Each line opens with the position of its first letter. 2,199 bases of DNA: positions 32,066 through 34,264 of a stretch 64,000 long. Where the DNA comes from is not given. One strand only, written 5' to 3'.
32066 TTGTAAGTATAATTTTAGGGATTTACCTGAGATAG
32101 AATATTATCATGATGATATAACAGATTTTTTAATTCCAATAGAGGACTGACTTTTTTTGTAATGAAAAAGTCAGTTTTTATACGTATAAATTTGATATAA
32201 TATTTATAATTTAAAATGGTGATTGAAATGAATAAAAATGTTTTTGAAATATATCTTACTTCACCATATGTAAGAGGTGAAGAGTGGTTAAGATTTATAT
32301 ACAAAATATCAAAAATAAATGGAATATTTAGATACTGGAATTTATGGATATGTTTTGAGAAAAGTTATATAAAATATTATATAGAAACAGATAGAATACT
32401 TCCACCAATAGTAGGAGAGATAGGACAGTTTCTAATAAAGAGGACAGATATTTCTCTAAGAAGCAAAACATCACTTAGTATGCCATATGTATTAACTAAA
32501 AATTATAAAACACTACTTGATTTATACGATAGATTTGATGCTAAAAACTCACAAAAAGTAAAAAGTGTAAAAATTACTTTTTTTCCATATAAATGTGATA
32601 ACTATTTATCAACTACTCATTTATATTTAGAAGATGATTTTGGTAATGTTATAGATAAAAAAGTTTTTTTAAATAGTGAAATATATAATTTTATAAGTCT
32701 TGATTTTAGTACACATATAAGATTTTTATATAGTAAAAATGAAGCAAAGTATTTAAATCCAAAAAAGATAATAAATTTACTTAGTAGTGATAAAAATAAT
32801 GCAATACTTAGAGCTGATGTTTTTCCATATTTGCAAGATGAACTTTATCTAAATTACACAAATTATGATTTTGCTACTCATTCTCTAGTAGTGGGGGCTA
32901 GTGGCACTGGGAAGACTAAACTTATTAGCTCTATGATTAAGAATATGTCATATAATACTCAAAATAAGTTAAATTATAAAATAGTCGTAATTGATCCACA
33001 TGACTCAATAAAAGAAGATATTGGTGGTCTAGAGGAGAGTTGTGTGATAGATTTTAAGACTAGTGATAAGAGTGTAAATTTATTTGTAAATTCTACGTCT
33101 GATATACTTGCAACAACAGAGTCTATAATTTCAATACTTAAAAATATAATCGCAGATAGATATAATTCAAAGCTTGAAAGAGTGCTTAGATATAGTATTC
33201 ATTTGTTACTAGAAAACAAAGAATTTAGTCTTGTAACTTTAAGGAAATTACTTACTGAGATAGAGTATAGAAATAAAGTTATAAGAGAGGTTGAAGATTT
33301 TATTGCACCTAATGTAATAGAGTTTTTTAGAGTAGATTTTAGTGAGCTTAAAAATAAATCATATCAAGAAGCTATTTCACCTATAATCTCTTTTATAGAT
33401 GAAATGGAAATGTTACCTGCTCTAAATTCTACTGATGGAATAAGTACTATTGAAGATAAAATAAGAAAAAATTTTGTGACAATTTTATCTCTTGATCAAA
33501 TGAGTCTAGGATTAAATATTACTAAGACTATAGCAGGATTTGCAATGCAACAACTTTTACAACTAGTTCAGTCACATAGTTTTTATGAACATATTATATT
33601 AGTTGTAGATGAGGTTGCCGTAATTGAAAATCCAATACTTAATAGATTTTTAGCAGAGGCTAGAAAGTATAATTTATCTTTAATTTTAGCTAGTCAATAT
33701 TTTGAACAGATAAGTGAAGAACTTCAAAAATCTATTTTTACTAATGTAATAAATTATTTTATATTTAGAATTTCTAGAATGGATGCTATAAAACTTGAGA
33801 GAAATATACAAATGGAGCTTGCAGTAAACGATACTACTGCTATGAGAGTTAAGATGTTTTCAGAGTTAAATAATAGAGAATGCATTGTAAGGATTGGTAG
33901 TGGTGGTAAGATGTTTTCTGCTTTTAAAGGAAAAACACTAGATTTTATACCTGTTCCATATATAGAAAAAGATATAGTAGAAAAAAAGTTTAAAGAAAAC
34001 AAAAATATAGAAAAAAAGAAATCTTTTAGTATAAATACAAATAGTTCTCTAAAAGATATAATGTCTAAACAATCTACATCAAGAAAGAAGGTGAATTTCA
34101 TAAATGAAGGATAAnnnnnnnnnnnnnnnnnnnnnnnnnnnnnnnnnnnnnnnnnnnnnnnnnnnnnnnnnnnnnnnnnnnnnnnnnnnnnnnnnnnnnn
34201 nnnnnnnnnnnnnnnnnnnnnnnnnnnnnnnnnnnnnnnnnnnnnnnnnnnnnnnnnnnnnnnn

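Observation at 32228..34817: Overlapping HerA/FtsK-type ATPase and Cys-rich periodic partner: candidate uncharacterised two-gene system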

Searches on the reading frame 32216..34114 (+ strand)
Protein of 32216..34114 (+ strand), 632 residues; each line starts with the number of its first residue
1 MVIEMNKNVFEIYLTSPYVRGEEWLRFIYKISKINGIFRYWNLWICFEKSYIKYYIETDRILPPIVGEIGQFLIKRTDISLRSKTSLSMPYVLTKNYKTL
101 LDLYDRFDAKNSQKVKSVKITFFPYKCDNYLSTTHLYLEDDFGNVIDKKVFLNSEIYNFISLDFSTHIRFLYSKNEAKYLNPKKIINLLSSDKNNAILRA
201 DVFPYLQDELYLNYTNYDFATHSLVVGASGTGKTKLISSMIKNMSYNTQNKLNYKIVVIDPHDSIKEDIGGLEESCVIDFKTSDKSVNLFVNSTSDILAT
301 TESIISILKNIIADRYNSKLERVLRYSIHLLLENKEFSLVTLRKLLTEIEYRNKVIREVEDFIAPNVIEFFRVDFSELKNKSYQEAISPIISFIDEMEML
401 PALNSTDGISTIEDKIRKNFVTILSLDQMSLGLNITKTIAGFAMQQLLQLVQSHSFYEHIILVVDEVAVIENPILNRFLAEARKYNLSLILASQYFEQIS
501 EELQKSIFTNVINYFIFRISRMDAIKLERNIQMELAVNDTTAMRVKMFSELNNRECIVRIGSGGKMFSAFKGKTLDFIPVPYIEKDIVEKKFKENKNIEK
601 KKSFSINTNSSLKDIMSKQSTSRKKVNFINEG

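Call 3: search_protein_families(library=pfam, proteins=[window:32216-34114:+], max_evalue=1)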
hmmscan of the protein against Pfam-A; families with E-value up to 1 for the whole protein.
window:32216-34114:+ (632 aa): 19 families
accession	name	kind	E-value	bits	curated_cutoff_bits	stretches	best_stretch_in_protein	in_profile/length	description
PF10412.15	TrwB_AAD_bind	-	2.1e-09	37.2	20.5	1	220-520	15-311/387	Type IV secretion-system coupling protein DNA-binding domain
PF01935.23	DUF87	-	4.8e-06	27.3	23.2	1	211-430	15-205/220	Helicase HerA, central domain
PF12696.13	TraG-D_C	-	0.00088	19.6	22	1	460-523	2-70/126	TraM recognition site of TraD and TraG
PF01580.24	FtsK_SpoIIIE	-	0.00096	19.1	24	1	218-249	39-68/221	FtsK/SpoIIIE family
PF13401.12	AAA_22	-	0.0016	19.2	27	0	222-244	7-29/130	AAA domain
PF13245.12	AAA_19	-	0.0025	18.4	25.1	1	222-480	13-112/134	AAA domain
PF13604.12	AAA_30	-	0.0046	17.2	27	0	436-491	70-121/191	AAA domain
PF25201.1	nSTAND6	-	0.014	15.8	27.7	0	224-252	22-50/148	Novel STAND NTPase 6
PF00910.28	RNA_helicase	-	0.017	16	21.5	1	225-291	3-68/105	RNA helicase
PF12775.13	AAA_7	-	0.024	14.6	25.8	1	221-251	34-64/181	P-loop containing dynein motor region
PF04851.21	ResIII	-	0.044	14.1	22.5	1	221-268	24-68/164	Type III restriction enzyme, res subunit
PF03693.20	ParD_antitoxin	-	0.058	14.2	21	1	309-350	19-58/81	Bacterial antitoxin of ParD toxin-antitoxin type II system and RHH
PF13086.12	AAA_11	-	0.097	12.9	27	1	222-251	19-50/257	AAA domain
PF07728.20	AAA_5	-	0.11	13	22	0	223-249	2-25/139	AAA domain (dynein-related subfamily)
PF05127.21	NAT10_TcmA_helicase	-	0.11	12.8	22.7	0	454-484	90-115/176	RNA cytidine acetyltransferase NAT10/TcmA, helicase domain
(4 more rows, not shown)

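Call 4: search_protein_families(library=padloc, proteins=[window:32216-34114:+], max_evalue=1)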
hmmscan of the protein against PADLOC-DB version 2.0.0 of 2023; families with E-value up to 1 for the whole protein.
window:32216-34114:+ (632 aa): 5 families
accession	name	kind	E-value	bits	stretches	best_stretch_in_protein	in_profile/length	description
PDLC04140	mad8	-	1.9e-16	58.5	1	220-511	27-249/314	mads_8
PDLC04105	HerA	-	5.4e-07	26.5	1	219-264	165-206/576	-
PDLC04106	HerA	-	2.5e-05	21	2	475-531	541-593/667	-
PDLC02806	SspH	-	0.002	13.6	1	218-262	1535-1578/1766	SspH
PDLC01994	RtcR_PspF1--CARF_AAA_HTH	-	0.011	12.8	1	224-252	185-213/468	-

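Call 5: search_protein_families(library=ncbifam, proteins=[window:32216-34114:+], max_evalue=1)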
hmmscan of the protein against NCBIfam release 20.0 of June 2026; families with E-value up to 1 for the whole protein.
window:32216-34114:+ (632 aa): 6 families
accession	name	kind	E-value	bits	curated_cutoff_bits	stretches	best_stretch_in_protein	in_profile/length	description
TIGR03925.1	T7SS_EccC_b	equivalog_domain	0.00014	20.3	346.55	1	215-299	356-436/564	type VII secretion protein EccCb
TIGR03743.1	SXT_TraD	subfamily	0.00048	18.7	366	1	217-262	172-212/636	conjugative transfer system coupling protein TraD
NF033849.1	ser_rich_anae_1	subfamily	0.0013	16.1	650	1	221-262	760-803/1163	serine-rich protein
NF007615.0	PRK10263.1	equivalog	0.017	12.8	1566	1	221-293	1011-1085/1355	DNA translocase FtsK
TIGR03819.1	heli_sec_ATPase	hypoth_equivalog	0.21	10.8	373.15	1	223-246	181-204/340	TadA family conjugal transfer-associated ATPase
TIGR03924.1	T7SS_EccC_a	equivalog_domain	0.21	10.3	509.15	1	221-246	451-476/673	type VII secretion protein EccCa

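Call 13: search_solved_structures(query=window:32216-34114:+, max_evalue=0.1)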
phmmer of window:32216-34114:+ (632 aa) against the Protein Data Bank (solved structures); distinct sequences matched with E-value up to 0.1: 0.

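Call 15: search_protein_families(library=phrogs, proteins=[window:32216-34114:+], max_evalue=1)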
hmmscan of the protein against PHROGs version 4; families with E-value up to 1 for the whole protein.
window:32216-34114:+ (632 aa): 4 families
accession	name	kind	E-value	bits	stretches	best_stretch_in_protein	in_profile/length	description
phrog_5156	-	unknown function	1.2e-18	67.6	1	214-585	404-779/824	-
phrog_2666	-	head and packaging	8.6e-07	29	2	443-571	409-531/555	terminase large subunit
phrog_14322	-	unknown function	0.00011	22.6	1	187-289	192-295/398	-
phrog_7937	-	unknown function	0.071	14.4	1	223-256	2-34/111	-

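Call 22: find_homologous_proteins(query=window:32216-34114:+, max_evalue=0.001)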
Query window:32216-34114:+ (632 aa): 1847 proteins with E <= 0.001 among 8000 candidates; the best 120 are listed.
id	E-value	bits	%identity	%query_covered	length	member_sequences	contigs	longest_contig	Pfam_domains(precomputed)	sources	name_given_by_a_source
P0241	0.0e+0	1358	99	100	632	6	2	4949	PF10412.16,PF01935.24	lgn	-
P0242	0.0e+0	1353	99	100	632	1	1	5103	PF10412.16,PF01935.24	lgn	-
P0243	0.0e+0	1339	98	100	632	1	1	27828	PF10412.16,PF01935.24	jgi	-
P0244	0.0e+0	1323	96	100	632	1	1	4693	PF10412.16,PF01935.24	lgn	-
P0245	0.0e+0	1312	95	100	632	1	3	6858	PF10412.16,PF01935.24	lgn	-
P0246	0.0e+0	1193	87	99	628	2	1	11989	PF10412.16,PF01935.24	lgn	-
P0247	0.0e+0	1181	86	99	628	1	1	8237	PF10412.16,PF01935.24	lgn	-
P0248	0.0e+0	1177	85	100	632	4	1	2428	PF10412.16,PF01935.24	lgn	-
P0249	1.1e-290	984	70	99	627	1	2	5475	PF10412.16,PF01935.24,PF13401.13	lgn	-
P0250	3.4e-288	975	69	99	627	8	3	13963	PF10412.16,PF01935.24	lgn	-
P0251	9.7e-287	971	70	99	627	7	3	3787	PF10412.16,PF01935.24,PF13245.13,PF13401.13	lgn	-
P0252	2.8e-286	969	69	99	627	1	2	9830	PF10412.16,PF01935.24,PF13401.13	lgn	-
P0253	7.0e-286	968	70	99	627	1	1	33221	PF10412.16,PF01935.24,PF13401.13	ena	-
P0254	1.0e-285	967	69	99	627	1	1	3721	PF10412.16,PF01935.24,PF13401.13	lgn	-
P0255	2.7e-285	966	68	100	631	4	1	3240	PF10412.16,PF01935.24,PF13245.13,PF13401.13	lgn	-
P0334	7.7e-255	865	62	98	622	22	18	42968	PF10412.16,PF01935.24,PF13604.13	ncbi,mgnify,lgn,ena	mgnify:CR=1 FL=1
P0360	3.3e-246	837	61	99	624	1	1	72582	PF10412.16,PF01935.24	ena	-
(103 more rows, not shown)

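Call 43: predict_structure(alignment_id=A2)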
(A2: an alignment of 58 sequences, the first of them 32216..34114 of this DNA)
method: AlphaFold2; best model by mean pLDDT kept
length: 632 residues; sequences in the alignment: 58
mean_pLDDT: 74.1   pTM: 0.66
mean pLDDT of the five models: 74.1, 64.5, 57.4, 56.3, 48.8
residues with pLDDT >= 90: 26; 70-90: 447; 50-70: 102; < 50: 57
segments of 3 or more residues with pLDDT < 50: 1-5, 534-538, 586-632
pLDDT, mean of each block of 10 residues (from residue 1): 56 82 87 84 87 87 65 78 80 79 81 84 83 88 85 84 77 57 73 84 72 79 71 84 85 88 84 83 70 67 80 72 83 79 79 79 72 68 72 74 58 83 85 80 82 78 83 79 77 79 78 77 69 51 66 71 66 82 56 33 38 46 33 31
secondary structure, 60 per line:
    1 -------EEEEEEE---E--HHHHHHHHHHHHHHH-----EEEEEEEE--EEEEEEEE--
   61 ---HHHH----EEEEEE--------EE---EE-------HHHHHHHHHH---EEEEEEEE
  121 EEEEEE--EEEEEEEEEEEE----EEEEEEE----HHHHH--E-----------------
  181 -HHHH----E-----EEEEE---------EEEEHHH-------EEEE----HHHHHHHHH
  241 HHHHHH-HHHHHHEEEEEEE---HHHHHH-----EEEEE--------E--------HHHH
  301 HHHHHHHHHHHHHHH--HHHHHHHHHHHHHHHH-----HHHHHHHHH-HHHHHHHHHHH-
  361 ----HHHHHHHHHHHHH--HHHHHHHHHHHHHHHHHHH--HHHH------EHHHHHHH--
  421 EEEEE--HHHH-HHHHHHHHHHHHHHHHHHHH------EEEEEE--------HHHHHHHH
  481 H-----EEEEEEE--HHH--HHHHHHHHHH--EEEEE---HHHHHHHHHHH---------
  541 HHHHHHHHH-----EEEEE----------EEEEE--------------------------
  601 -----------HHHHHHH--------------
elements in order: E8-14 H21-35 E41-48 E51-58 H64-67 E72-77 H100-109 E113-126 E129-140 E145-151 H156-160 H182-185 E196-200 E210-213 E224-227 H232-246 H248-253 E254-260 H264-269 E275-279 H297-315 H318-333 H339-347 H349-359 H365-377 H380-398 H401-404 H412-418 E421-425 H428-431 H433-452 E459-464 H473-481 E487-493 H501-510 E513-517 H521-531 H541-549 E555-559 E570-574 H612-618

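Call 48: fold_search(model_id=the predicted structure, library=pdb)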
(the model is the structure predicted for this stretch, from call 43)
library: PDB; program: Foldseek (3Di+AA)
matches with E <= 10: 720; with E <= 0.001: 83
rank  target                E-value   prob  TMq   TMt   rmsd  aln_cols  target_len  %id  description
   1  7es4                  2.5e-11  1.00  0.40  0.64   7.1       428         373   14  the crystral structure of DndH-C-domain (released 2022-05-11)
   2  1e9r_G                3.1e-11  1.00  0.39  0.56   6.2       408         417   13  Bacterial conjugative coupling protein TrwBdeltaN70. Trigonal form in complex with sulphate. (released 2001-02-06)
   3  1e9s_K                4.3e-11  1.00  0.39  0.56   6.9       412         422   14  Bacterial conjugative coupling protein TrwBdeltaN70. Unbound monoclinic form. (released 2001-02-06)
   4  1e9s_I                4.3e-11  1.00  0.41  0.58   6.7       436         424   13  Bacterial conjugative coupling protein TrwBdeltaN70. Unbound monoclinic form. (released 2001-02-06)
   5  1e9s_A                6.7e-11  1.00  0.39  0.55   7.2       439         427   13  Bacterial conjugative coupling protein TrwBdeltaN70. Unbound monoclinic form. (released 2001-02-06)
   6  1gl6_B                7.0e-11  1.00  0.43  0.61   5.7       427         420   13  Plasmid coupling protein TrwB in complex with the non-hydrolysable GTP analogue GDPNP (released 2002-05-16)
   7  1e9r_F                7.0e-11  1.00  0.41  0.59   6.5       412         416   13  Bacterial conjugative coupling protein TrwBdeltaN70. Trigonal form in complex with sulphate. (released 2001-02-06)
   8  1e9s_G                7.8e-11  1.00  0.40  0.56   7.1       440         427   13  Bacterial conjugative coupling protein TrwBdeltaN70. Unbound monoclinic form. (released 2001-02-06)
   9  8dol_A                7.8e-11  1.00  0.41  0.47   9.4       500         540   11  Mechanism of regulation of the Helicobacter pylori Cagbeta ATPase by CagZ (released 2023-02-15)
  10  1e9s_J                8.3e-11  1.00  0.40  0.57   6.5       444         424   14  Bacterial conjugative coupling protein TrwBdeltaN70. Unbound monoclinic form. (released 2001-02-06)
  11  1e9r_D                8.7e-11  1.00  0.41  0.58   6.5       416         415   14  Bacterial conjugative coupling protein TrwBdeltaN70. Trigonal form in complex with sulphate. (released 2001-02-06)
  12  1e9s_E                1.2e-10  1.00  0.40  0.56   7.3       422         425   13  Bacterial conjugative coupling protein TrwBdeltaN70. Unbound monoclinic form. (released 2001-02-06)
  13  1e9s_D                1.2e-10  1.00  0.40  0.57   6.9       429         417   14  Bacterial conjugative coupling protein TrwBdeltaN70. Unbound monoclinic form. (released 2001-02-06)
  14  8yhx_A                1.2e-10  1.00  0.36  0.40  15.1       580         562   14  Cryo-EM structure of the trimeric HerA (released 2024-11-06)
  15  1e9r_A                1.3e-10  1.00  0.40  0.57   7.2       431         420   13  Bacterial conjugative coupling protein TrwBdeltaN70. Trigonal form in complex with sulphate. (released 2001-02-06)
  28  8xau_E                4.9e-10  1.00  0.40  0.45  13.1       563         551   14  Cryo-EM structure of HerA (released 2024-06-05)
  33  8uae_R                6.7e-10  1.00  0.36  0.43  15.1       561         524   11  E. coli Sir2_HerA complex (12:6) with ATPgamaS (released 2023-12-27)
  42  8j4u_Q                1.3e-09  1.00  0.40  0.44  13.1       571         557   13  Structure of HerA-Sir2 complex from Escherichia coli Nezha system (released 2024-01-03)
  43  8ziq_M                1.4e-09  1.00  0.42  0.46  13.1       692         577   11  HerA-DUF4297 complex with DNA (released 2025-03-12)
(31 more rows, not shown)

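Call 55: search_dna_similar(query=window:32216-34114:+, collection=phages, mode=protein, max_evalue=0.001, max_rows=15)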
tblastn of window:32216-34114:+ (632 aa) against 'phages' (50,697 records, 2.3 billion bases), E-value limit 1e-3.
No match.

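Call 66: search_dna_similar(query=window:32216-34114:+, collection=plasmids, mode=protein, max_evalue=0.001, max_rows=10)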
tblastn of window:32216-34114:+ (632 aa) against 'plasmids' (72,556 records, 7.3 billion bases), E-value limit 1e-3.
Records with a match: 70; places in all: 70; records where one place covers at least 80% of the query: 0.
Best place of each record, by identity: <60% 70.
By first word of the organism name: Bacillus 54; Priestia 3; Embleya 2; Thermococcus 1; Sulfitobacter 1; Staphylococcus 1; Sulfolobus 1; Shouchella 1; Bradyrhizobium 1; Sinorhizobium 1; and 4 more.
By predicted mobility (MOB-suite, as given by PLSDB): non-mobilizable 37; mobilizable 32; conjugative 1.
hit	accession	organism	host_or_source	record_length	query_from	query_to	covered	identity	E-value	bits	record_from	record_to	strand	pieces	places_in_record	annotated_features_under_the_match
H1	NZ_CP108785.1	Embleya sp. NBC_00888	-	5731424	114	539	67%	22.4%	3e-16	91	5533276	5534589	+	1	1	none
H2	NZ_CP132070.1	Bacillus mycoides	whole organism,soil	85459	145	560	66%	22.3%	1e-6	60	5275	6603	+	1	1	ATP-binding protein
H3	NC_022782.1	Bacillus toyonensis BCT-7112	-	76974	145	560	66%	22.1%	2e-6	59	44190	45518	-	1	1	hypothetical protein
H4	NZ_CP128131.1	Bacillus mycoides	bacterial isolate,field soil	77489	145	560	66%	22.1%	2e-6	59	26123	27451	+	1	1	ATP-binding protein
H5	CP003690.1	Bacillus thuringiensis MC28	-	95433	145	560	66%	22.1%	3e-6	58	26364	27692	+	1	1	hypothetical protein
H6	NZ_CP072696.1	Bacillus thuringiensis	whole organism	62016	145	560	66%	22.1%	5e-6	57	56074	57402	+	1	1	hypothetical protein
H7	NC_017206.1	Bacillus thuringiensis serovar chinensis CT-43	-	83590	145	560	66%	22.1%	5e-6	57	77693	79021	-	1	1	hypothetical protein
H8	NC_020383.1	Bacillus thuringiensis serovar thuringiensis str. IS5056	-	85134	145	560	66%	22.1%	5e-6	57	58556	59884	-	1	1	hypothetical protein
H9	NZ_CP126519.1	Bacillus toyonensis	bacterial isolate,warm, humid forested ...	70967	145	560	66%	22.1%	7e-6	57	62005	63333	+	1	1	ATP-binding protein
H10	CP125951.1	Bacillus sp. BTAI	cell culture,Soil environment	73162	145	560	66%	22.1%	3e-5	55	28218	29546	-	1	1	record has no annotation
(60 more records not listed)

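Call 102: find_encoding_contigs(protein=P0334, flank=5000, max_places=2)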
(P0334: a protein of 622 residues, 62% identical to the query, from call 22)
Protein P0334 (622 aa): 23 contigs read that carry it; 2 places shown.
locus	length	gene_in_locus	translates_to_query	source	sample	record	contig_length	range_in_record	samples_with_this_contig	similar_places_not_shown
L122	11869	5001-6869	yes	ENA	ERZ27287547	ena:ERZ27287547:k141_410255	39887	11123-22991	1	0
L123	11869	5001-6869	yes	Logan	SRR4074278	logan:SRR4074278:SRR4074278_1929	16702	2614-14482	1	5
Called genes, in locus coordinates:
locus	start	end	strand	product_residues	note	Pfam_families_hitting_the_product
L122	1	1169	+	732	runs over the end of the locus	PF00403:HMA, PF00122:E1-E2_ATPase, PF00702:Hydrolase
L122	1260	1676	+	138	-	PF13279:4HBT_2, PF03061:4HBT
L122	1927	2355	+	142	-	PF05857:TraX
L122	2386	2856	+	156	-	-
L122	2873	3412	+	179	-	PF01035:DNA_binding_1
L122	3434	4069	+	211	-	PF00702:Hydrolase, PF13419:HAD_2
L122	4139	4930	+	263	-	PF00165:HTH_AraC (faint), PF12833:HTH_18, PF06445:GyrI-like, PF14526:Cass2 (weak)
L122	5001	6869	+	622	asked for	PF01935:DUF87 (weak), PF10412:TrwB_AAD_bind (faint), PF13604:AAA_30 (faint)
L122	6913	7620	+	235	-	-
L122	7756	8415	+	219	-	PF07722:Peptidase_C26, PF00117:GATase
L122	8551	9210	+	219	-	PF01966:HD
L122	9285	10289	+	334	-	PF02129:Peptidase_S15 (faint), PF20434:BD-FAE (faint), PF00561:Abhydrolase_1, PF12146:Hydrolase_4, PF12697:Abhydrolase_6 (weak), PF00326:Peptidase_S9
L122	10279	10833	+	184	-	PF03352:Adenine_glyco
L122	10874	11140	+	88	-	-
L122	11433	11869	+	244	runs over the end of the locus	PF00106:adh_short, PF01370:Epimerase (weak), PF08659:KR, PF23441:SDR (weak), PF13561:adh_short_C2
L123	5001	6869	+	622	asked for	PF01935:DUF87 (weak), PF10412:TrwB_AAD_bind (faint), PF13604:AAA_30 (faint)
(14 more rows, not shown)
